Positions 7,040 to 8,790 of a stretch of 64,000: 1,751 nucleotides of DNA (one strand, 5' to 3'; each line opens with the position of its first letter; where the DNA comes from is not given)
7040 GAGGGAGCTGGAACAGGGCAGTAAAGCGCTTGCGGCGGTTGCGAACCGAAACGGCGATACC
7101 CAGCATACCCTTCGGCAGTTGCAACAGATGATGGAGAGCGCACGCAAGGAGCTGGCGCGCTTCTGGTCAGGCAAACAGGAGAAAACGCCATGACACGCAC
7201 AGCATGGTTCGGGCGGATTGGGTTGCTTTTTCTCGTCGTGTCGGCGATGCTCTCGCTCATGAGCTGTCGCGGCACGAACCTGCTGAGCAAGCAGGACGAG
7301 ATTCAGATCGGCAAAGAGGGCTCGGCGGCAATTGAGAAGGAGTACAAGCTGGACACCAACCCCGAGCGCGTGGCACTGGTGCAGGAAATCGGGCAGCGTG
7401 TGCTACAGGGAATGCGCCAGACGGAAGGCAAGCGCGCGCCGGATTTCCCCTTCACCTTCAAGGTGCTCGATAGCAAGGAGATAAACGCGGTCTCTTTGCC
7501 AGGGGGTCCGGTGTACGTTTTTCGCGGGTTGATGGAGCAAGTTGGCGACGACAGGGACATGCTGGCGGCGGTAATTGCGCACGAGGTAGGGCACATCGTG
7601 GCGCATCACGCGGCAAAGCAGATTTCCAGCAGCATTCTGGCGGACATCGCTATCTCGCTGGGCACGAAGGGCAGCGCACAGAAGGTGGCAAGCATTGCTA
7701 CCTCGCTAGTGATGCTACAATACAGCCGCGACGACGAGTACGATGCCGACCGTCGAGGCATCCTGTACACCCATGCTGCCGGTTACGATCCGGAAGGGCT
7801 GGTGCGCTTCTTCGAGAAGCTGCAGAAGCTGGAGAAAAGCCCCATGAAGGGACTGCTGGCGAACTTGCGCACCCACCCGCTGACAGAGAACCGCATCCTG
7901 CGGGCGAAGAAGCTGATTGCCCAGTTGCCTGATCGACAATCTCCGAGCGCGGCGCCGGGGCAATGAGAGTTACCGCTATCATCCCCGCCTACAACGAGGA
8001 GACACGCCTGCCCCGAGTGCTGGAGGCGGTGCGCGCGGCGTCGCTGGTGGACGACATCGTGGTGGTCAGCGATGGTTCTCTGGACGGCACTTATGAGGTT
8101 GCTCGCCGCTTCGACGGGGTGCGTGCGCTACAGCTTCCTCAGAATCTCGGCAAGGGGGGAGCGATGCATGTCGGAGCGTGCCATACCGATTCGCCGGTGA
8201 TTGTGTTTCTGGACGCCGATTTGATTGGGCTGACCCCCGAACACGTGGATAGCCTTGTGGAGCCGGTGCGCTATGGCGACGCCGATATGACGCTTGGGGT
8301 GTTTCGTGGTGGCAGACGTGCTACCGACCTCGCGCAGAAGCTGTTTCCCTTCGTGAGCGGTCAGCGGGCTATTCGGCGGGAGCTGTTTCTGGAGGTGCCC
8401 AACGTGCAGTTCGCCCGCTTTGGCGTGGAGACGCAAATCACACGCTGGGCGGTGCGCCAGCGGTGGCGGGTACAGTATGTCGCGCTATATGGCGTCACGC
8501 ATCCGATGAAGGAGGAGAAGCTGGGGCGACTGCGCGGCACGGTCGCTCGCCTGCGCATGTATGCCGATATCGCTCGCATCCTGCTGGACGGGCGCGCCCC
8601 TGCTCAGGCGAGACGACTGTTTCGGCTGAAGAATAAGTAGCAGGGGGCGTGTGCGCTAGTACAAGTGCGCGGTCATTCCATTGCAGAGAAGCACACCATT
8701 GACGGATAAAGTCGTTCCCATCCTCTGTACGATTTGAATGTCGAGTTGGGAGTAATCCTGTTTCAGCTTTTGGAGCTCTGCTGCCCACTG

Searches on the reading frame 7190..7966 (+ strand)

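Call 58: search_protein_families(library=pfam, proteins=[window:7190-7966:+], max_evalue=0.00001)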
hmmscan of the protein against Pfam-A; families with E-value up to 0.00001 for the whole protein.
window:7190-7966:+ (258 aa): 1 family
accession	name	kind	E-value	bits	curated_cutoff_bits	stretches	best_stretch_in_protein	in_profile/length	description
PF01435.24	Peptidase_M48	-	1.1e-27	97.5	20.3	1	69-241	12-184/186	Peptidase family M48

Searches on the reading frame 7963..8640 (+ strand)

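Call 58: search_protein_families(library=pfam, proteins=[window:7963-8640:+], max_evalue=0.00001)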
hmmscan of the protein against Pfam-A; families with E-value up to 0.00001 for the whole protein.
window:7963-8640:+ (225 aa): 3 families
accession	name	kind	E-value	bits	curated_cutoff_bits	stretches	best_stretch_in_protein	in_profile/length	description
PF00535.33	Glycos_transf_2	-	1.1e-24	87.7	23.3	1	5-143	2-147/168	Glycosyl transferase family 2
PF13641.12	Glyco_tranf_2_3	-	6e-10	40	27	1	3-88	3-98/230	Glycosyltransferase like family 2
PF12804.13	NTP_transf_3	-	2.4e-07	31.5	27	1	10-127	21-128/160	MobA-like NTP transferase domain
